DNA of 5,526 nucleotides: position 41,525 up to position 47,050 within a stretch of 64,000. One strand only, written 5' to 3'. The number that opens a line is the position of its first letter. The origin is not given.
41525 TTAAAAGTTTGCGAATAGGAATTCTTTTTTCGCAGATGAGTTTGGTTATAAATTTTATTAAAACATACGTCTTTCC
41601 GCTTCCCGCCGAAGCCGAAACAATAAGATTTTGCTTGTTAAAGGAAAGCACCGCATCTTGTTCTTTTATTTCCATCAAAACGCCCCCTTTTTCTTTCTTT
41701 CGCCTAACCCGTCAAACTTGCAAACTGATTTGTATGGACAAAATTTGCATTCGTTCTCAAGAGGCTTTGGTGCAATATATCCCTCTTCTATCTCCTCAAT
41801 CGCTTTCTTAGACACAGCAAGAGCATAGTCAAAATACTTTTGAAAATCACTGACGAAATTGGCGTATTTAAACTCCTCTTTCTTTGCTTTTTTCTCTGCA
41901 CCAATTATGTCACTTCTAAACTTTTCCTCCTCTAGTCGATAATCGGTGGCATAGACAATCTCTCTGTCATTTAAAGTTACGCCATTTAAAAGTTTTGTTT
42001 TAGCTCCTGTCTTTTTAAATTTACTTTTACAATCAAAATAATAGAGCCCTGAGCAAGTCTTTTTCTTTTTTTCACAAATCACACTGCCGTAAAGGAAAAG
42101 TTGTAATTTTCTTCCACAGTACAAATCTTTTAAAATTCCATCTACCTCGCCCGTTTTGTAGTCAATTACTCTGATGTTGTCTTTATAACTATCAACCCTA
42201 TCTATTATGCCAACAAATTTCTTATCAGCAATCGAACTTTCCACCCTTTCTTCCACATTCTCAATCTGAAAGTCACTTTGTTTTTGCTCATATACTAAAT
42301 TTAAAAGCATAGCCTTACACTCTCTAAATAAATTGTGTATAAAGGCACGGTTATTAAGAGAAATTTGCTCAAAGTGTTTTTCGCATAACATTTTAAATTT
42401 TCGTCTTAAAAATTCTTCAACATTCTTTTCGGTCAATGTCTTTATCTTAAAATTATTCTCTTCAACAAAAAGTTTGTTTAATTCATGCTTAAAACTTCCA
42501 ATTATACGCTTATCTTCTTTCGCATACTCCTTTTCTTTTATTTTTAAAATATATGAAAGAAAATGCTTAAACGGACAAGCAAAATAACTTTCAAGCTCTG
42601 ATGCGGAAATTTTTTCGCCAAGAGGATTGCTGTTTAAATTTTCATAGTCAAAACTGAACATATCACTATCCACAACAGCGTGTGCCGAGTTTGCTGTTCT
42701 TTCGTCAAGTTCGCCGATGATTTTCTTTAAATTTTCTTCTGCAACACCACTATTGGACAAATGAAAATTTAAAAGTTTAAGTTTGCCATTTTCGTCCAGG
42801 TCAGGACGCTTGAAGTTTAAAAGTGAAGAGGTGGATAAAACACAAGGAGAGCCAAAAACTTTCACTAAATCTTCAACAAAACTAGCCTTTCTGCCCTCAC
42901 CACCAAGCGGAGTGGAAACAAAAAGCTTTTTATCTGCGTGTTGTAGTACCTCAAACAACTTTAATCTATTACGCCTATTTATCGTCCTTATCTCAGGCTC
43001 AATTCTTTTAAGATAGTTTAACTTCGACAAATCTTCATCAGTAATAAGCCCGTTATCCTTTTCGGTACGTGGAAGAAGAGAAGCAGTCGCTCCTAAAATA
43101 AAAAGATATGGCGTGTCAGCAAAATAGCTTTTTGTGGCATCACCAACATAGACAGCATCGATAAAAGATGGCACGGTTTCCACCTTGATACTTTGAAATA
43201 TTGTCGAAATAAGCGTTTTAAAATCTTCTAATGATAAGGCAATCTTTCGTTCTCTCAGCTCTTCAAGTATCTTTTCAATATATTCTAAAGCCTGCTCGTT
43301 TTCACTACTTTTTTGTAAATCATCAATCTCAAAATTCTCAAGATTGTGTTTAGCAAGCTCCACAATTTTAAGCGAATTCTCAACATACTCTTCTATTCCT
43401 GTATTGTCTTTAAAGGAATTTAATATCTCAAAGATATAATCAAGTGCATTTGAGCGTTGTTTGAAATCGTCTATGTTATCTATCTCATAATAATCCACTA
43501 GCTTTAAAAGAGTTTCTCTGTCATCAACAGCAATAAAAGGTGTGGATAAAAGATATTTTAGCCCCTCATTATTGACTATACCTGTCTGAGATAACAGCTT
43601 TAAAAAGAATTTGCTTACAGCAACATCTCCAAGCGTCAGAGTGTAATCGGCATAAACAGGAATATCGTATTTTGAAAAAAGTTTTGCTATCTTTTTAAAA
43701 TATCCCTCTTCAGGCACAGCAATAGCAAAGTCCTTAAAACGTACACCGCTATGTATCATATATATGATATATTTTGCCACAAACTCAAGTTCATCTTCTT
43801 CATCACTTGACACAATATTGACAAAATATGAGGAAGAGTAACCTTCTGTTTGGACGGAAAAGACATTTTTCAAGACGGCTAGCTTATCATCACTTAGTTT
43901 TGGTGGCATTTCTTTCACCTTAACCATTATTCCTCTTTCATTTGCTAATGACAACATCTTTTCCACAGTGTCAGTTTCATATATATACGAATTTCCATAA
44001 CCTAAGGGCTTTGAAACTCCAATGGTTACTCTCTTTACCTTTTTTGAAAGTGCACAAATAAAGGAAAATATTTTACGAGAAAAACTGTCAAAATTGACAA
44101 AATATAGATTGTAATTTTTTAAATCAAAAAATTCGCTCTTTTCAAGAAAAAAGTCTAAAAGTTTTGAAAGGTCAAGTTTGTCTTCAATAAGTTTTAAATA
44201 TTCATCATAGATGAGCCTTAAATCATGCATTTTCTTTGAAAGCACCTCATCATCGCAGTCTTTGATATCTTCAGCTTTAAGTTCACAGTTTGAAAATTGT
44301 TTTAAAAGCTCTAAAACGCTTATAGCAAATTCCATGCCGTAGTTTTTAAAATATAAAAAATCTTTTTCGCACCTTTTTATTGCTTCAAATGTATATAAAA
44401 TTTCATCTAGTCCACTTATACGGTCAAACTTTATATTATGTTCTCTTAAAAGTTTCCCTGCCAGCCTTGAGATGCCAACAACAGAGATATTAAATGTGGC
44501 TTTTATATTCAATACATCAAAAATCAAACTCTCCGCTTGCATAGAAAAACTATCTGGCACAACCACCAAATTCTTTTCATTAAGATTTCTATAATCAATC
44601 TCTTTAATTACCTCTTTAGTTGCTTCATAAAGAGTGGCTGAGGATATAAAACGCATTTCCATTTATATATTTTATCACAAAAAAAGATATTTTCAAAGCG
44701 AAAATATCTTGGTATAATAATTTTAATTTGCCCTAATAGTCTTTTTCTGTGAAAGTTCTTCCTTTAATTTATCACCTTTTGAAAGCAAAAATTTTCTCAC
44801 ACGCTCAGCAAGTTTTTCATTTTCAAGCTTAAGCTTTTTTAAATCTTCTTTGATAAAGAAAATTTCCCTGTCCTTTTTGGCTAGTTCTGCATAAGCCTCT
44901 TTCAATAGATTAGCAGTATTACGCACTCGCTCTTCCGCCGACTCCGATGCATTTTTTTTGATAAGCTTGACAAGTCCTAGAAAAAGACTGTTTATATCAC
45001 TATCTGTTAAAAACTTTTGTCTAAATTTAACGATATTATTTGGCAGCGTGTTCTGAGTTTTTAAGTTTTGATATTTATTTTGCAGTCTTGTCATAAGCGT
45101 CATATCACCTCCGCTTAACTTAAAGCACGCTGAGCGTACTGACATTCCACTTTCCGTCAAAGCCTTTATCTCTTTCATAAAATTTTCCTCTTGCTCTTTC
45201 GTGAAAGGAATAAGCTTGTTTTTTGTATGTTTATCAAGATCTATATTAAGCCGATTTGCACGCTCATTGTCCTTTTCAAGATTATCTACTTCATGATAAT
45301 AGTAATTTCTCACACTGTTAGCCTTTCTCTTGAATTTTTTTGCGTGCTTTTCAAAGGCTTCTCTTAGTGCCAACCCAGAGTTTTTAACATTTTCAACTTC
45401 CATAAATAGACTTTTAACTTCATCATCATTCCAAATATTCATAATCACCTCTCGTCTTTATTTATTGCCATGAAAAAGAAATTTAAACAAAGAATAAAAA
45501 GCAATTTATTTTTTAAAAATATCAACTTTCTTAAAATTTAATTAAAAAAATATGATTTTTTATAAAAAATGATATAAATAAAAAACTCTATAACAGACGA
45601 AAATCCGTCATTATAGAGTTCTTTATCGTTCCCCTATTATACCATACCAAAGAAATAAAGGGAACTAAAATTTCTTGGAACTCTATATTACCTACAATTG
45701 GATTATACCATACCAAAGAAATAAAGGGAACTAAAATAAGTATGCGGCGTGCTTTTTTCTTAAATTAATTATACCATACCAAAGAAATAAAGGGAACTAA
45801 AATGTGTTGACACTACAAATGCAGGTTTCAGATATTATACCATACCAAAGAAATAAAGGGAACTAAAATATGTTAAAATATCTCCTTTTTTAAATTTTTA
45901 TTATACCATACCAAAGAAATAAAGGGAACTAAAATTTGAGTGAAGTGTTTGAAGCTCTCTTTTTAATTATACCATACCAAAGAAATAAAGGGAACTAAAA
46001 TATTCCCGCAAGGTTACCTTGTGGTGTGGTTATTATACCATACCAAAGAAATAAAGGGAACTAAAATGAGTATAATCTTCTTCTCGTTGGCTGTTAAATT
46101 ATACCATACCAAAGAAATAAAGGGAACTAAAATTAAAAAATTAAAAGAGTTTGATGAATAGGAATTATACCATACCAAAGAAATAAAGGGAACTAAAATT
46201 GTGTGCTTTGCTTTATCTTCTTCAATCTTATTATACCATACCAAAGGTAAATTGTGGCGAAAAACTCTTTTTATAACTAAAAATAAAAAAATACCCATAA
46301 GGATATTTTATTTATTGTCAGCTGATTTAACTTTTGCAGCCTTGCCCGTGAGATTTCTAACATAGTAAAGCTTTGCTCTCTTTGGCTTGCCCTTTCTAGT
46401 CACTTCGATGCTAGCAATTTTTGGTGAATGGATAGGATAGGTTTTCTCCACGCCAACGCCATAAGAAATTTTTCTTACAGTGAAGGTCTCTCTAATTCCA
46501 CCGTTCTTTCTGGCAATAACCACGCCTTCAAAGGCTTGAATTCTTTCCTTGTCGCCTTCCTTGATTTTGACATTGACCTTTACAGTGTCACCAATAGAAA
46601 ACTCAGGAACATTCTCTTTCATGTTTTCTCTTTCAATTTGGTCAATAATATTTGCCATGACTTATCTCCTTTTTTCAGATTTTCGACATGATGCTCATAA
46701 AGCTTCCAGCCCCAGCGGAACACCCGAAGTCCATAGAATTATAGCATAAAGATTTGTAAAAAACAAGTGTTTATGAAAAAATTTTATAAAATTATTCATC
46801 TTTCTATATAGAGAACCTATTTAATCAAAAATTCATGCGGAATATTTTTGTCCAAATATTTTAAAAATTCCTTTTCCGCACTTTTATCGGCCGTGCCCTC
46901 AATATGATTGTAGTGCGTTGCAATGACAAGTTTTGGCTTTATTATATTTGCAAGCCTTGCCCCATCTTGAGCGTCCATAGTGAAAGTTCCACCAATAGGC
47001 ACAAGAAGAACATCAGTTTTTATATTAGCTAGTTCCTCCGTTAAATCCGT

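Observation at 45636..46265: Orphan type II-C-like CRISPR array with a promoter in every repeat and no cas gene in 64 kb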

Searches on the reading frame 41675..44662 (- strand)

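Call 29: search_protein_families(library=ncbifam, proteins=[window:41675-44662:-], max_evalue=0.01)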
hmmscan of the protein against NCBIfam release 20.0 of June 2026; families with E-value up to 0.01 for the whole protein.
window:41675-44662:- (995 aa): 4 families
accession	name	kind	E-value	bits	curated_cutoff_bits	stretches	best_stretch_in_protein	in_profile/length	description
TIGR02773.1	addB_Gpos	equivalog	8.4e-63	212.5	903.7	2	425-985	501-1130/1159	helicase-exonuclease AddAB subunit AddB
TIGR02774.1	rexB_recomb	equivalog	4.7e-27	94.8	718.35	2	33-585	31-630/1076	ATP-dependent nuclease subunit B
TIGR03623.1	TIGR03623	subfamily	3.9e-13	48.5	299.6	1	690-982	605-875/876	probable DNA repair protein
TIGR00372.1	cas4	equivalog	4.9e-05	23.2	65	0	953-982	148-179/180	CRISPR-associated protein Cas4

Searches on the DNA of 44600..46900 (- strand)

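Call 8: search_rna_families(source=window, start=44600, end=46900, threshold=evalue, max_evalue=10, show_alignments=3)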
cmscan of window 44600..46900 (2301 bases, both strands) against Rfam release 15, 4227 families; matches with E-value up to 10: 5.
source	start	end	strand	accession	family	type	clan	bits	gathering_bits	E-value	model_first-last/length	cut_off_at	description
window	44749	44839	+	RF01820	RsaE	Gene; sRNA;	-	17.9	79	7.7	1-112/112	no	RNA Staph. aureus E (RoxS)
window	46821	46834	-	RF01748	nuoG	Cis-reg;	-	16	33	3.8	1-43/43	no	nuoG RNA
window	46690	46724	-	RF00556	L19_leader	Cis-reg; leader;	-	15.6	36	9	3-40/42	no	Ribosomal protein L19 leader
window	44856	44897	-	RF00521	SAM_alpha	Cis-reg; riboswitch;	-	13.7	36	7.7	1-79/79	no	Alpha-proteobacteria SAM riboswitch aptamer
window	45912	45969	-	RF00638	MIR159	Gene; miRNA;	-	13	74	9.9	1-196/196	no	MIR159 microRNA precursor family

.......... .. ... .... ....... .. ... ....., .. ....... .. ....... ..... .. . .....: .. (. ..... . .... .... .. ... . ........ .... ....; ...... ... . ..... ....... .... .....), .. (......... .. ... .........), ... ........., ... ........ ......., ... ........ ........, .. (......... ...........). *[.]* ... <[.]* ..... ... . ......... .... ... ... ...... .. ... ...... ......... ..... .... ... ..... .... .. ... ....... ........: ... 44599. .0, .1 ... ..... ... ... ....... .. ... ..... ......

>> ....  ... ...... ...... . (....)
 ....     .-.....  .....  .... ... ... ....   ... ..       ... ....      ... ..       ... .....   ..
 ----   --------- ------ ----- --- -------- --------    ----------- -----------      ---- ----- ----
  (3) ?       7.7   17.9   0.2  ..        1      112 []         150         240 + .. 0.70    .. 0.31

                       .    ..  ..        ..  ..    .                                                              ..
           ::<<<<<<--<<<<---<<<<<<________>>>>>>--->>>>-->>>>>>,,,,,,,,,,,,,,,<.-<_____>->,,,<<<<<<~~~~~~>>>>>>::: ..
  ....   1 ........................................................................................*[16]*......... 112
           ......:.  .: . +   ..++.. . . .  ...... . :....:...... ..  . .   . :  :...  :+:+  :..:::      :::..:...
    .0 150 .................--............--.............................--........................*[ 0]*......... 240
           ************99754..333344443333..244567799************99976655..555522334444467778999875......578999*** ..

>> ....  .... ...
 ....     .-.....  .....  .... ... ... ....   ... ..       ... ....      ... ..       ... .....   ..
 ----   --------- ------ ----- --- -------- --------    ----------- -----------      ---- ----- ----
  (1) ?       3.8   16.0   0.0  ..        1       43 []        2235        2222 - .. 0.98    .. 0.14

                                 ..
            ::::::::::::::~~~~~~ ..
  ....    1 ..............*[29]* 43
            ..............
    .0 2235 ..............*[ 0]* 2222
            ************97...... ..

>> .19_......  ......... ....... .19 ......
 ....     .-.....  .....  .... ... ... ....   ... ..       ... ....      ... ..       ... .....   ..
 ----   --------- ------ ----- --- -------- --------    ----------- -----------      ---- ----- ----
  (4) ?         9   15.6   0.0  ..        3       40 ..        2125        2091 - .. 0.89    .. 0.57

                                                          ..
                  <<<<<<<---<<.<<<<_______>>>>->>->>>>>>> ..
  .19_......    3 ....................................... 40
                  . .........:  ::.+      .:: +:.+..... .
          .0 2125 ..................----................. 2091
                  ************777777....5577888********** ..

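Call 89: search_dna_similar(query=window:45636-45803:-, collection=plasmids, mode=distant, max_evalue=0.01, max_rows=10)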
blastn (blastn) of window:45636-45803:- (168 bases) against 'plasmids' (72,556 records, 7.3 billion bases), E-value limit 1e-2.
No match.

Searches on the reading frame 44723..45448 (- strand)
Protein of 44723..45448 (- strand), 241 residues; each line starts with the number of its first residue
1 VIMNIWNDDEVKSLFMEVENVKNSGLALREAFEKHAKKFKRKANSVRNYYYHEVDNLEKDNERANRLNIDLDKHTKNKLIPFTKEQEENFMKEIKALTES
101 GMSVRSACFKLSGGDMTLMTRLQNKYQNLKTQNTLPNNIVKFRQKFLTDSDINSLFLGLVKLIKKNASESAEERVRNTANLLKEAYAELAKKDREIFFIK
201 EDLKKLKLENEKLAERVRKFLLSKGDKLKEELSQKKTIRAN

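Call 6: search_protein_families(library=pfam, proteins=[window:44723-45448:-])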
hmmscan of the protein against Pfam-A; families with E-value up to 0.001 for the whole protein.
window:44723-45448:- (241 aa): 0 families

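Call 10: find_encoding_contigs(protein=window:44723-45448:-, flank=10000, max_places=10)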
Protein window:44723-45448:- (241 aa): no gene with exactly this product is on record in the collection.

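Call 29: search_protein_families(library=ncbifam, proteins=[window:44723-45448:-], max_evalue=0.01)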
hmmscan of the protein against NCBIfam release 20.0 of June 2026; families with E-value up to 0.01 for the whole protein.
window:44723-45448:- (241 aa): 0 families

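Call 30: search_protein_families(library=pfam, proteins=[window:44723-45448:-], max_evalue=1)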
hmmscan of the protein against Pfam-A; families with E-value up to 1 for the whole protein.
window:44723-45448:- (241 aa): 5 families
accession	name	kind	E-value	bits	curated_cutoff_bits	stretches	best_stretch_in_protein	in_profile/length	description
PF08657.15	DASH_Spc34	-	0.0043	17.2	26.7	1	38-196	96-233/280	DASH complex subunit Spc34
PF04859.17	DUF641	-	0.041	14.7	27.6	1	139-216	53-127/127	Plant protein of unknown function (DUF641)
PF07314.17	Lit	-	0.11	13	24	1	42-131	49-117/176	Lipoprotein intramolecular transacylase Lit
PF09769.14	ApoO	-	0.28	11.5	31.4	0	28-59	23-54/131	Apolipoprotein O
PF11068.13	YlqD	-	0.47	11.2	27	1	147-235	31-118/131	YlqD protein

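Call 77: search_protein_families(library=padloc, proteins=[window:44723-45448:-], max_evalue=0.01)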
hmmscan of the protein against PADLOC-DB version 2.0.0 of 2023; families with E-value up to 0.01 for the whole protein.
window:44723-45448:- (241 aa): 0 families

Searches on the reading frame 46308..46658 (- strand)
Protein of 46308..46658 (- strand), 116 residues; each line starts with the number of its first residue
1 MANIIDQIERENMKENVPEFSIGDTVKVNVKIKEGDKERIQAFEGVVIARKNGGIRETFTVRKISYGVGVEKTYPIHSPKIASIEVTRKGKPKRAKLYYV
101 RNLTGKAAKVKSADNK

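Call 6: search_protein_families(library=pfam, proteins=[window:46308-46658:-])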
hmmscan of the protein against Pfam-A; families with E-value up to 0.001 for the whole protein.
window:46308-46658:- (116 aa): 1 family
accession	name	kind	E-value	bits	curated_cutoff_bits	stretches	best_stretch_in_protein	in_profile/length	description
PF01245.26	Ribosomal_L19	-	3.4e-50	169.1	22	1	3-112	1-110/111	Ribosomal protein L19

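Call 11: find_encoding_contigs(protein=window:46308-46658:-, flank=10000, max_places=10)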
Protein window:46308-46658:- (116 aa): 23 contigs read that carry it; 10 places shown.
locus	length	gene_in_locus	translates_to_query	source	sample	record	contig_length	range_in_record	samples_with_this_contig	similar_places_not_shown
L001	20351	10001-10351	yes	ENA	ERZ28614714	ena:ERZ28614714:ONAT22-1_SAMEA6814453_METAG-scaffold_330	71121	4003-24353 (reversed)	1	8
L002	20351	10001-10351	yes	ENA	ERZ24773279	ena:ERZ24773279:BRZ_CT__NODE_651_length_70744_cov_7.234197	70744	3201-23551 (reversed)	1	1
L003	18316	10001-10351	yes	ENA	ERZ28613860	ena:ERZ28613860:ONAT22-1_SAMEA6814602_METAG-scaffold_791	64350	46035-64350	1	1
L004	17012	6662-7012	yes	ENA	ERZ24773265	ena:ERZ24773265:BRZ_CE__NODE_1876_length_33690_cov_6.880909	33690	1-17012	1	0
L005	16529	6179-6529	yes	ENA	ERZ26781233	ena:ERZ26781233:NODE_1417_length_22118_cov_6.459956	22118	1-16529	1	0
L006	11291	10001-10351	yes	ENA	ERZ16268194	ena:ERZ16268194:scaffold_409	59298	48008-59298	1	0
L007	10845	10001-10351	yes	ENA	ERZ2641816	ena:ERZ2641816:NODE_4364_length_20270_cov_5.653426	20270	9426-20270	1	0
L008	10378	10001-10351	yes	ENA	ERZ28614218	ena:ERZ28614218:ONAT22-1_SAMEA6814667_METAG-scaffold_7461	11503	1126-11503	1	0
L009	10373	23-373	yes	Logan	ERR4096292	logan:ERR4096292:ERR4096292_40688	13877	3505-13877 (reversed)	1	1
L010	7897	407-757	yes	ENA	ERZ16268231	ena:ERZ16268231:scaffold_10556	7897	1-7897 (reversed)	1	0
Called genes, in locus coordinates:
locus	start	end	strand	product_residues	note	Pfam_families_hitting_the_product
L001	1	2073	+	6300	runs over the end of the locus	PF09479:Flg_new (faint)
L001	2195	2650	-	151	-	-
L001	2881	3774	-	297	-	PF01381:HTH_3, PF13560:HTH_31 (faint)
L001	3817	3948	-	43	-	-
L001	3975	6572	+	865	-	PF00690:Cation_ATPase_N, PF00122:E1-E2_ATPase, PF00702:Hydrolase, PF13246:Cation_ATPase, PF00689:Cation_ATPase_C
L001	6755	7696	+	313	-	PF13177:DNA_pol3_delta2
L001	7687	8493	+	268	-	PF04468:PSP1, PF28472:PSP1_3rd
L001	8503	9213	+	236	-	PF03602:Cons_hypoth95 (weak), PF05175:MTS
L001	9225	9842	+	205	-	PF12706:Lactamase_B_2, PF13483:Lactamase_B_3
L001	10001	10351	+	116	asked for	PF01245:Ribosomal_L19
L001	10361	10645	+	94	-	-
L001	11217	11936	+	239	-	-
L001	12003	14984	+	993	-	PF21445:ADDB_N, PF12705:PDDEXK_1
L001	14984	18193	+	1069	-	PF00580:UvrD-helicase, PF01443:Viral_helicase1 (faint), PF13245:AAA_19, PF13087:AAA_12 (faint), PF13361:UvrD_C, PF13538:UvrD_C_2 (faint)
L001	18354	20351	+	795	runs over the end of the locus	-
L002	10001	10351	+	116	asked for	PF01245:Ribosomal_L19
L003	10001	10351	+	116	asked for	PF01245:Ribosomal_L19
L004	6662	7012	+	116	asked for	PF01245:Ribosomal_L19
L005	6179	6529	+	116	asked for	PF01245:Ribosomal_L19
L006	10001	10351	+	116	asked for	PF01245:Ribosomal_L19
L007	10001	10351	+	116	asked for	PF01245:Ribosomal_L19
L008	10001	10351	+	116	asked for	PF01245:Ribosomal_L19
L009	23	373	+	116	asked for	PF01245:Ribosomal_L19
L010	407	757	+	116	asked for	PF01245:Ribosomal_L19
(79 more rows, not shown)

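Call 28: list_cluster_members(proteins=[window:46308-46658:-, window:48963-49904:-, window:50087-52684:-, window:38466-41678:-, window:44723-45448:-])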
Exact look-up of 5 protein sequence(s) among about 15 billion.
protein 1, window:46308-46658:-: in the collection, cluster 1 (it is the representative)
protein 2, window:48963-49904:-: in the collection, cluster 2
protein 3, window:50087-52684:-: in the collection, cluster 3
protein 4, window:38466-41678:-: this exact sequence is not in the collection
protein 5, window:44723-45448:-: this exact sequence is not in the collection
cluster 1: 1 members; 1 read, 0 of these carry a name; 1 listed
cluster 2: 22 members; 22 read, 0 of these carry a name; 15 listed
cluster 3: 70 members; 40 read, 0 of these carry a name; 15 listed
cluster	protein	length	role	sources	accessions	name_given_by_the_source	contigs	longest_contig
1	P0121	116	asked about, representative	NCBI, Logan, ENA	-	-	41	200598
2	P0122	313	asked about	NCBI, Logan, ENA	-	-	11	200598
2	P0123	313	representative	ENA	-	-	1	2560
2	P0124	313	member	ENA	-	-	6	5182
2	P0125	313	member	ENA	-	-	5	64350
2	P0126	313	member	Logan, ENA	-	-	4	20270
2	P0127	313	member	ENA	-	-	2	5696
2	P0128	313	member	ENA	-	-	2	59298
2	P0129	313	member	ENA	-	-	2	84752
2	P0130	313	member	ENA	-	-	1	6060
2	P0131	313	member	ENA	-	-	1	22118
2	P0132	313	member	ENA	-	-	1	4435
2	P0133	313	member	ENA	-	-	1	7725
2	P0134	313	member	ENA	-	-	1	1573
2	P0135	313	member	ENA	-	-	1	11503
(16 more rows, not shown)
